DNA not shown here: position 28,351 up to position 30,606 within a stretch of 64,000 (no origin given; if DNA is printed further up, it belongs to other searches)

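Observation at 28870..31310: Methyltransferase + alpha/beta-hydrolase didomain inserted between a KS and a Trp-flagged triple ACP (split beta-branching module)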

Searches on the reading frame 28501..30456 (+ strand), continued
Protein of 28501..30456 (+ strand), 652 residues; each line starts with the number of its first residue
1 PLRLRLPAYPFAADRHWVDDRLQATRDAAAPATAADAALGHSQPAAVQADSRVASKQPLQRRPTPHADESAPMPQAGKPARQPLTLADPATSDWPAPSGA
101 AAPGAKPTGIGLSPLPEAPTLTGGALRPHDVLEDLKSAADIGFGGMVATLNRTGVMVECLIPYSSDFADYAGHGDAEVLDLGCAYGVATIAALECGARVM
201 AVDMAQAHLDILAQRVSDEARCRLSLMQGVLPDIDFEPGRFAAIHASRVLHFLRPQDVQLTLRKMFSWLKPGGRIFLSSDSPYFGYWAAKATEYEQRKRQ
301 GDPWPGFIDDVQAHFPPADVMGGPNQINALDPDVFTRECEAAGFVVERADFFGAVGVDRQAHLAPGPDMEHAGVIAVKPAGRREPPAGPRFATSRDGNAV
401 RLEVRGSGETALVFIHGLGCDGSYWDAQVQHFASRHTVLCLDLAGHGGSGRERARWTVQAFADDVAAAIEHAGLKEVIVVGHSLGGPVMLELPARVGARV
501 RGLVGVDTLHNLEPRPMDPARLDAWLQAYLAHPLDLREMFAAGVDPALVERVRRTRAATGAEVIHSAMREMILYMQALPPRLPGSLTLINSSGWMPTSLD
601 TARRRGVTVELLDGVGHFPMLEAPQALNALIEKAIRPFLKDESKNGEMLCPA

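Call 63: predict_structure(alignment_id=A2)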
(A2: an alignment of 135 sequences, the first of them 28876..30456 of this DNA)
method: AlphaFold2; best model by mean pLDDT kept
length: 527 residues; sequences in the alignment: 135
mean_pLDDT: 92.1   pTM: 0.70
mean pLDDT of the five models: 92.1, 91.2, 91.1, 90.6, 90.5
residues with pLDDT >= 90: 424; 70-90: 72; 50-70: 25; < 50: 6
segments of 3 or more residues with pLDDT < 50: 524-527
pLDDT, mean of each block of 10 residues (from residue 1): 64 66 80 91 96 91 96 97 93 97 97 97 96 96 97 95 93 91 96 90 96 93 92 78 91 76 82 96 96 97 93 98 94 98 97 98 98 97 98 96 92 95 90 94 97 95 97 98 98 97 98 79 49
secondary structure, 60 per line:
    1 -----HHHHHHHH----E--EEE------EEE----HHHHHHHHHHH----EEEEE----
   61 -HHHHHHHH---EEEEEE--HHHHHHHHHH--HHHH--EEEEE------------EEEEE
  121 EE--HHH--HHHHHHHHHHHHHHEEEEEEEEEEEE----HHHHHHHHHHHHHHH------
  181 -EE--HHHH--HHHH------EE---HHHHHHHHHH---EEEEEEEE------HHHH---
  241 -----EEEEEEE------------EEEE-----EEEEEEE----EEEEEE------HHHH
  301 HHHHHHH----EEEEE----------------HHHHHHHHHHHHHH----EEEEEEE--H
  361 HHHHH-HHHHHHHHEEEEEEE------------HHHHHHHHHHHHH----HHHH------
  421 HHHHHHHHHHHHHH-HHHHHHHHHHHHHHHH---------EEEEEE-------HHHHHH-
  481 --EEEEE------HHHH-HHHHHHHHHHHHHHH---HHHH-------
elements in order: H6-13 E21-23 E30-32 H37-47 E52-56 H62-69 E73-78 H81-90 H93-96 E99-103 E116-122 H130-143 E144-155 H160-174 H186-189 H192-195 H207-216 E220-227 H234-237 E246-252 E265-268 E274-280 E285-290 H297-307 E312-316 H333-346 E351-357 H360-365 H367-374 E375-381 H394-406 H411-414 H421-434 H436-451 E461-466 H474-479 E483-487 H494-497 H499-513 H517-520
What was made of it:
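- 28546..28875 (+): Ala/Pro-rich spacer, probably disordered. The first ~20 residues of the MT* model have low pLDDT (call 63).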

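Call 65: search_protein_representatives(protein=window:28876-30456:+)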
Query: 527 residues. Proteins with E-value up to 0.001 (for the whole library): 37523; up to 1e-10: 3887; up to 1e-30: 411. The best 150 are listed.
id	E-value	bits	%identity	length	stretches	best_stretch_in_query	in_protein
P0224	0.0e+00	1201.2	100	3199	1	1-527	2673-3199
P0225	7.5e-210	714.6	60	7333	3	3-511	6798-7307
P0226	8.5e-184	628.6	53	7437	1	1-512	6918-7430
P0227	5.4e-166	569.9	66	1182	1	1-399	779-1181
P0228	1.3e-156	539.0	51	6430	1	3-512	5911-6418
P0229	7.7e-153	526.5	49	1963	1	2-518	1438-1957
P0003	2.6e-151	521.4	51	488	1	19-504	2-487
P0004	1.5e-141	489.3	49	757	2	19-255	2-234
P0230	5.2e-120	418.1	45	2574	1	1-509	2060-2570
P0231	4.9e-98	345.6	45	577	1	113-510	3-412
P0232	9.3e-96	338.1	60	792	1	4-257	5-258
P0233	8.9e-93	328.3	57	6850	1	1-285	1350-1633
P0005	1.3e-90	321.1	52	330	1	181-514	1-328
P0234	1.3e-88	314.5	59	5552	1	3-255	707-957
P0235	3.0e-86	306.7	58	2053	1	2-267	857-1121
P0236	7.5e-86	305.4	57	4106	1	3-256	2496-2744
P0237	3.0e-85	303.4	59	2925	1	1-255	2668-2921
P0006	6.6e-83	295.7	63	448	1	2-223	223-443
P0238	8.0e-82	292.1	56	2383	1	3-256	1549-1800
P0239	8.8e-81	288.7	55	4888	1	2-255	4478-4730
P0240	8.8e-80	285.4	58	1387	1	5-257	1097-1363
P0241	4.4e-79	283.1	52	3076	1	2-264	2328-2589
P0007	8.7e-67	242.5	43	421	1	267-517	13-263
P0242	6.9e-65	236.2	52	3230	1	19-255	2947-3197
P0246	1.2e-62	228.8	49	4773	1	19-291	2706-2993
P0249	8.3e-56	206.3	49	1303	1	19-254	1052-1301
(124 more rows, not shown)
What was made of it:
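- On BryA-type in-line beta-branch methyltransferase: 55% identity, E 8.8e-81 (call 65).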

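Call 66: list_cluster_members(proteins=[P0226, P0228, P0229, P0230, P0233, P0234, P0235, P0236, P0237, P0239])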
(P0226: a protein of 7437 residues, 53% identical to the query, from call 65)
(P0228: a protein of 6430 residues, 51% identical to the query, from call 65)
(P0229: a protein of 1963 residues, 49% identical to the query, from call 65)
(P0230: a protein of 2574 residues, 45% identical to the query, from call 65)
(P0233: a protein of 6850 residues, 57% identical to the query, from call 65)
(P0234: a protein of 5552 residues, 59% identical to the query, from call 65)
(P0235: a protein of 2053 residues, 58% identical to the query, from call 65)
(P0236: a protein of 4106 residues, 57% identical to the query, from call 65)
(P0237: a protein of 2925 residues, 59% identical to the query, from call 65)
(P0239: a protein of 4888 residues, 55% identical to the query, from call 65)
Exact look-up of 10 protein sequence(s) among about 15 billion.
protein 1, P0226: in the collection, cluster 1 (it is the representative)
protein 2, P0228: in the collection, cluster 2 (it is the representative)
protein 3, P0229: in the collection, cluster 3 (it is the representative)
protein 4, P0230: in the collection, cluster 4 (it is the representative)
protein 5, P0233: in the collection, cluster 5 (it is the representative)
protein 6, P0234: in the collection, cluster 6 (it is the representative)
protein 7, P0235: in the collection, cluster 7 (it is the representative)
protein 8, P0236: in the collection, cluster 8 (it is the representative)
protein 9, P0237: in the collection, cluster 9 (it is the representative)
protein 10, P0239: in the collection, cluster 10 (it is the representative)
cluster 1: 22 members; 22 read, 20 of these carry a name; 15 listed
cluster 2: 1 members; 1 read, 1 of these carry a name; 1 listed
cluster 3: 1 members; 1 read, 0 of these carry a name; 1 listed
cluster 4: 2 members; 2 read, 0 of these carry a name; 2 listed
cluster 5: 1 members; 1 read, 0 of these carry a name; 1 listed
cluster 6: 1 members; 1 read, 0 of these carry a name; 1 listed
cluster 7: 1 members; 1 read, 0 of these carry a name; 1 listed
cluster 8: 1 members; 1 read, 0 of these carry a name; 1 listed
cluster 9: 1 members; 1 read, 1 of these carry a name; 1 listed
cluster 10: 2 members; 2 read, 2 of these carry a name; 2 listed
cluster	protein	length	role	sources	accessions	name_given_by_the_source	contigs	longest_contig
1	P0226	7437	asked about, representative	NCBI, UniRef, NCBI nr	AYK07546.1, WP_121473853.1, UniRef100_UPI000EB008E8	non-ribosomal peptide synthetase [Brevibacillus laterosporus] | non-ribosomal peptide synthetase n=1 Tax=Brevibacillus laterosporus TaxID=1465 ...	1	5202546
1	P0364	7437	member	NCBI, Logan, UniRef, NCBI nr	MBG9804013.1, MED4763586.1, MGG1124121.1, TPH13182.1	non-ribosomal peptide synthetase [Brevibacillus laterosporus] | non-ribosomal peptide synthetase n=1 Tax=Brevibacillus laterosporus TaxID=1465 ...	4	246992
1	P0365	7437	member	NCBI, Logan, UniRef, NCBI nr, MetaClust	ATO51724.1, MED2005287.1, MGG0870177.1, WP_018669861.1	non-ribosomal peptide synthetase [Brevibacillus laterosporus] | non-ribosomal peptide synthetase n=1 Tax=Brevibacillus laterosporus TaxID=1465 ... | status=active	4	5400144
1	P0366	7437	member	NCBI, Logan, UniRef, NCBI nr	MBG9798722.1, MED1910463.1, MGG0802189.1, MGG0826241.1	non-ribosomal peptide synthetase [Brevibacillus laterosporus] | non-ribosomal peptide synthetase n=1 Tax=Brevibacillus laterosporus TaxID=1465 ...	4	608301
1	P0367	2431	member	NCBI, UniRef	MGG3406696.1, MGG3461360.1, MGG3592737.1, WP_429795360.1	amino acid adenylation domain-containing protein [Brevibacillus laterosporus] | amino acid adenylation domain-containing protein n=1 Tax=Brevibacillus laterosporus ...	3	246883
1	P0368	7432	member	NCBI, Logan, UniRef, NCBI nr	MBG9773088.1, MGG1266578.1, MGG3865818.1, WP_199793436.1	non-ribosomal peptide synthetase [Brevibacillus laterosporus] | non-ribosomal peptide synthetase n=1 Tax=Brevibacillus laterosporus TaxID=1465 ...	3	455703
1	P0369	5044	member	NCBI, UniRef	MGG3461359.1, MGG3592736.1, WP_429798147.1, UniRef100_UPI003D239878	amino acid adenylation domain-containing protein [Brevibacillus laterosporus] | amino acid adenylation domain-containing protein n=1 Tax=Brevibacillus laterosporus ...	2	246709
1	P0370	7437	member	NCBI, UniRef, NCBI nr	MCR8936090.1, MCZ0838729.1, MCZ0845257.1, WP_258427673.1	amino acid adenylation domain-containing protein [Brevibacillus laterosporus] | non-ribosomal peptide synthetase n=1 Tax=Brevibacillus laterosporus TaxID=1465 ... | non-ribosomal peptide synthetase [Brevibacillus laterosporus]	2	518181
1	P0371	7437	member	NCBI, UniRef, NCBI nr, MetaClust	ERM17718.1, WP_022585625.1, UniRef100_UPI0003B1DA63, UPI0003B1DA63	non-ribosomal peptide synthetase [Brevibacillus laterosporus] | non-ribosomal peptide synthetase n=1 Tax=Brevibacillus laterosporus TaxID=1465 ... | status=active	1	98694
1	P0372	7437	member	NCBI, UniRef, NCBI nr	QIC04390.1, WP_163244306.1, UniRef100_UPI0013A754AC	amino acid adenylation domain-containing protein [Brevibacillus sp. 7WMA2] | non-ribosomal peptide synthetase n=1 Tax=Brevibacillus sp. 7WMA2 TaxID=2683193 ... | non-ribosomal peptide synthetase [Brevibacillus sp. 7WMA2]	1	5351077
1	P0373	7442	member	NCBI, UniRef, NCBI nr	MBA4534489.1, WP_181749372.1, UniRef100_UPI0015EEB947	non-ribosomal peptide synthetase [Brevibacillus halotolerans] | non-ribosomal peptide synthetase n=1 Tax=Brevibacillus halotolerans TaxID=1507437 ...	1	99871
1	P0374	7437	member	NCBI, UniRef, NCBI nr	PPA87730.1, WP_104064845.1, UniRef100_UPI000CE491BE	hypothetical protein C4A75_00525 [Brevibacillus laterosporus] | non-ribosomal peptide synthetase n=1 Tax=Brevibacillus laterosporus TaxID=1465 ... | non-ribosomal peptide synthetase [Brevibacillus laterosporus]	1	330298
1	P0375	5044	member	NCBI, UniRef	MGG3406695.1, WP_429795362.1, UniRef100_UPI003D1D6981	amino acid adenylation domain-containing protein [Brevibacillus laterosporus] | amino acid adenylation domain-containing protein n=1 Tax=Brevibacillus laterosporus ...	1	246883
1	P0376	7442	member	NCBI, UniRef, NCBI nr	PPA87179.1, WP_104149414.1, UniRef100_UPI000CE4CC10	hypothetical protein C4A76_12665 [Brevibacillus laterosporus] | non-ribosomal peptide synthetase n=1 Tax=Brevibacillus laterosporus TaxID=1465 ... | non-ribosomal peptide synthetase [Brevibacillus laterosporus]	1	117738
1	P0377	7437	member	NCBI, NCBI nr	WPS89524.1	amino acid adenylation domain-containing protein [Brevibacillus halotolerans]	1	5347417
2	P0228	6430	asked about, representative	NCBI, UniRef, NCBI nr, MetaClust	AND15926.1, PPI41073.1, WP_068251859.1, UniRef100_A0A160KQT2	non-ribosomal peptide synthetase [Rathayibacter tritici] | Non-ribosomal peptide synthetase n=1 Tax=Rathayibacter tritici TaxID=33888 ... | status=active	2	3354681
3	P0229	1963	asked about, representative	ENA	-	-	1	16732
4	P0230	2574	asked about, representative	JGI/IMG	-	-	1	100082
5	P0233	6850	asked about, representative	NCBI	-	-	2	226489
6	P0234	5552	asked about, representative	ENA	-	-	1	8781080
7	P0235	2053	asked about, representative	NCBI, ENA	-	-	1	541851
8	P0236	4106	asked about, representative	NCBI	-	-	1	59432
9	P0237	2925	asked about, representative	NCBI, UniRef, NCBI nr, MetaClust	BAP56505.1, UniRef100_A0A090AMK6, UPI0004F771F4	polyketide synthase [Thioploca ingrica] | Polyketide synthase n=1 Tax=Thioploca ingrica TaxID=40754 RepID=A0A090AMK6_9GAMM | status=active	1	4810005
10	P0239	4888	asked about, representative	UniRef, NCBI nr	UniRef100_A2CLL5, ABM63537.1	BryA n=1 Tax=Candidatus Endobugula sertula TaxID=62101 RepID=A2CLL5_9GAMM | BryA [Candidatus Endobugula sertula]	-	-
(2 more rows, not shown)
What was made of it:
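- On BryA-type in-line beta-branch methyltransferase: BryA identity from call 66.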

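Call 67: list_cluster_members(proteins=[P0224, P0225, P0227, P0232, P0238, P0240, P0241, P0242, P0246, P0249])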
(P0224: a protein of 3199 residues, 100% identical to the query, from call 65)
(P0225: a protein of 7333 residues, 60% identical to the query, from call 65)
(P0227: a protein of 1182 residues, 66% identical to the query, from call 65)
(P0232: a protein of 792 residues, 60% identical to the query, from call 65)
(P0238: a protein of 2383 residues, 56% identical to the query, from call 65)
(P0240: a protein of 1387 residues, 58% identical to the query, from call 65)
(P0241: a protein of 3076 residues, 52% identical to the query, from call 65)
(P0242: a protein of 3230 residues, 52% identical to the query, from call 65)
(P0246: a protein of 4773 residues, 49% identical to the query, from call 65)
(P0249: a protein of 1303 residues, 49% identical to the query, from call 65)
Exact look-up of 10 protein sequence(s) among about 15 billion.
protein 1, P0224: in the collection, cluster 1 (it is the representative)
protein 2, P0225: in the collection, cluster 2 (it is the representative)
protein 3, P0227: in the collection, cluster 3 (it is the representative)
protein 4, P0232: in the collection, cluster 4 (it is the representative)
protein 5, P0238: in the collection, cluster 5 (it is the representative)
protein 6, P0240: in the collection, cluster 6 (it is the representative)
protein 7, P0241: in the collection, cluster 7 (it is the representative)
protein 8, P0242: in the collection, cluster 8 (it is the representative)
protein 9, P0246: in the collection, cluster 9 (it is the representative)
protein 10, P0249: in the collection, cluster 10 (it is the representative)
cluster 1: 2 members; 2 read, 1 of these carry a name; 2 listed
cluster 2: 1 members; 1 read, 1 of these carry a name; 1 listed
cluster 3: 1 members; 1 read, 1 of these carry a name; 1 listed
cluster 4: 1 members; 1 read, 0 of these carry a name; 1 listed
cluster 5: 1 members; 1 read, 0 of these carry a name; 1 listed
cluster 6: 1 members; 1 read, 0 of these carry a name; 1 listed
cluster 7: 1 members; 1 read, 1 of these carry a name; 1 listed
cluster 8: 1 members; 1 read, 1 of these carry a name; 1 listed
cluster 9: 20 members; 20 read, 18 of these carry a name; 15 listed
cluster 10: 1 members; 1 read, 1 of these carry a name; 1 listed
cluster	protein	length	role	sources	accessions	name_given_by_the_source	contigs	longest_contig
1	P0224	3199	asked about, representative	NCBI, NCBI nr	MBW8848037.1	MAG: amino acid adenylation domain-containing protein [Burkholderiales bacterium] | amino acid adenylation domain-containing protein [Burkholderiales bacterium]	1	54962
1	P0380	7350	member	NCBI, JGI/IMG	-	-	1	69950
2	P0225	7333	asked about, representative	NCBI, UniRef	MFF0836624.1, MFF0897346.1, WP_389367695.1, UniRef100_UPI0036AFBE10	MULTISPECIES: amino acid adenylation domain-containing protein [unclassified Streptomyces] | amino acid adenylation domain-containing protein n=1 Tax=unclassified Streptomyces ...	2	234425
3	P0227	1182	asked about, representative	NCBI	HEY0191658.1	MAG TPA: alpha/beta fold hydrolase, partial [Kofleriaceae bacterium]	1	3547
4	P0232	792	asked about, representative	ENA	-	-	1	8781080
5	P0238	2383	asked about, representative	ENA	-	-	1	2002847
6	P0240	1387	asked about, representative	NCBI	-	-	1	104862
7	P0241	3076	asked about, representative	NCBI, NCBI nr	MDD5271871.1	MAG: SDR family NAD(P)-dependent oxidoreductase, partial [Methylovulum sp.] | SDR family NAD(P)-dependent oxidoreductase [Methylovulum sp.]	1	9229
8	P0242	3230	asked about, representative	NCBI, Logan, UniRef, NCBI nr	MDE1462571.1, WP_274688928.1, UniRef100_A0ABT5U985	amino acid adenylation domain-containing protein [Spartinivicinus poritis] | Amino acid adenylation domain-containing protein n=1 Tax=Spartinivicinus poritis ... | amino acid adenylation domain-containing protein [Spartinivicinus sp. A2-2]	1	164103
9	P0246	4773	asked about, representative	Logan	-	-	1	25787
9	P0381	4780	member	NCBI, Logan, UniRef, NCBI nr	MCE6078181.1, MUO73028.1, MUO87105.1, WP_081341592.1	amino acid adenylation domain-containing protein [Agrobacterium vitis] | amino acid adenylation domain-containing protein n=2 Tax=Agrobacterium vitis TaxID=373 ...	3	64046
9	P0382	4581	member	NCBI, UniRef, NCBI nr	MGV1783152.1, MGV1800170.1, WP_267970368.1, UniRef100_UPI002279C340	amino acid adenylation domain-containing protein [Agrobacterium vitis] | amino acid adenylation domain-containing protein n=2 Tax=Agrobacterium vitis TaxID=373 ...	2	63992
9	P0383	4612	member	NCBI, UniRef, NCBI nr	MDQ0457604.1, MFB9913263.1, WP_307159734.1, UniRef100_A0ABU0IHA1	amino acid adenylation domain-containing protein [Rhizobium paknamense] | Trimethylamine monooxygenase n=1 Tax=Rhizobium paknamense TaxID=1206817 ...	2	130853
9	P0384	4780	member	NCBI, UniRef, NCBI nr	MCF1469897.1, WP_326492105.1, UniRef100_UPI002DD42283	amino acid adenylation domain-containing protein [Agrobacterium vitis] | amino acid adenylation domain-containing protein n=1 Tax=Agrobacterium vitis TaxID=373 ...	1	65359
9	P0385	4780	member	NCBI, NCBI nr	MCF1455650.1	amino acid adenylation domain-containing protein [Agrobacterium vitis]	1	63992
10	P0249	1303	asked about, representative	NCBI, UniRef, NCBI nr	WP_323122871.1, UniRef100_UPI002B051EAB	beta-ketoacyl synthase N-terminal-like domain-containing protein [Burkholderia alba] | beta-ketoacyl synthase N-terminal-like domain-containing protein n=1 Tax=Burkholderia ...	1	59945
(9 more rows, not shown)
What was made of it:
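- Closest known: Hangtaimycin synthase HtmA2 module 10 / HtmA3 N-terminus. Different: The host is a Burkholderiales MAG (call 67) at 71% GC.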

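Call 68: fold_search(model_id=the predicted structure, library=pdb)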
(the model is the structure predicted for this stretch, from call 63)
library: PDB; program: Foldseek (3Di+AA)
matches with E <= 10: 1992; with E <= 0.001: 1883
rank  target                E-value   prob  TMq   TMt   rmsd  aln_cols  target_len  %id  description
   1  4uhc                  2.3e-18  1.00  0.41  0.73   3.9       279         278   21  Structural studies of a thermophilic esterase from Thermogutta terrifontis (Native) (released 2015-06-10)
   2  4uhe                  4.3e-18  1.00  0.40  0.74   3.9       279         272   21  Structural studies of a thermophilic esterase from Thermogutta terrifontis (malate bound) (released 2015-06-10)
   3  4uhd                  6.8e-18  1.00  0.41  0.74   3.7       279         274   21  Structural studies of a thermophilic esterase from Thermogutta terrifontis (acetate bound) (released 2015-06-10)
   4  4uhh                  7.2e-18  1.00  0.40  0.74   3.9       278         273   21  Structural studies of a thermophilic esterase from Thermogutta terrifontis (cacodylate complex) (released 2015-06-10)
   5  8pi1_E                5.5e-17  1.00  0.42  0.76   3.3       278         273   21  Bicyclic INCYPRO Pseudomonas fluorescens esterase (released 2023-11-01)
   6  5egn_H                7.8e-16  1.00  0.39  0.74   4.3       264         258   20  Est816 as an N-Acyl homoserine lactone degrading enzyme (released 2016-11-02)
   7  7ac0_AAA              1.5e-15  1.00  0.39  0.68   5.1       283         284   20  Epoxide hydrolase CorEH without ligand (released 2021-07-21)
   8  5egn_C                1.6e-15  1.00  0.39  0.74   4.2       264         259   20  Est816 as an N-Acyl homoserine lactone degrading enzyme (released 2016-11-02)
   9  7dq9_A                1.9e-15  1.00  0.41  0.77   3.8       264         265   20  Crystal structure of a type-A feruloyl esterase from gut Alistipes shahii (released 2021-12-22)
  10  3t4u_A                1.9e-15  1.00  0.40  0.74   4.1       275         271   23  L29I Mutation in an Aryl Esterase from Pseudomonas fluorescens Leads to Unique Peptide Flip and Increased Activity (released 2012-08-01)
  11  8pi1_H                2.3e-15  1.00  0.41  0.74   3.2       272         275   21  Bicyclic INCYPRO Pseudomonas fluorescens esterase (released 2023-11-01)
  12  5h3h_A                2.5e-15  1.00  0.41  0.76   3.5       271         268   17  Esterase (EaEST) from Exiguobacterium antarcticum (released 2017-01-11)
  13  4nvr_C                2.5e-15  1.00  0.39  0.66   5.3       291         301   19  2.22 Angstrom Resolution Crystal Structure of a Putative Acyltransferase from Salmonella enterica (released 2013-12-18)
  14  8ynv_B                2.5e-15  1.00  0.38  0.65   5.5       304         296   17  Poly(3-hydroxybutyrate) depolymerase PhaZ from Bacillus thuringiensis (released 2024-12-11)
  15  4psu                  2.5e-15  1.00  0.38  0.66   5.2       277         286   20  Crystal structure of alpha/beta hydrolase from Rhodopseudomonas palustris CGA009 (released 2015-03-11)
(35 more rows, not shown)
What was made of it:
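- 29671..30459 (+): ABH: an esterase-type alpha/beta-hydrolase domain (Ser codon 29947), with stop codon at 30457-30459. Proposed role: lactone-forming transesterase. The nearest folds are carboxylesterases, with TM about 0.75 normalised to the target (call 68).
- On Serine alpha/beta-hydrolase (esterase type): The best Foldseek hits are esterases 4UHC and 8PI1 and the AHL-degrading esterase 5EGN (calls 63, 68).
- ABH's nearest folds are ordinary carboxylesterases (call 68).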
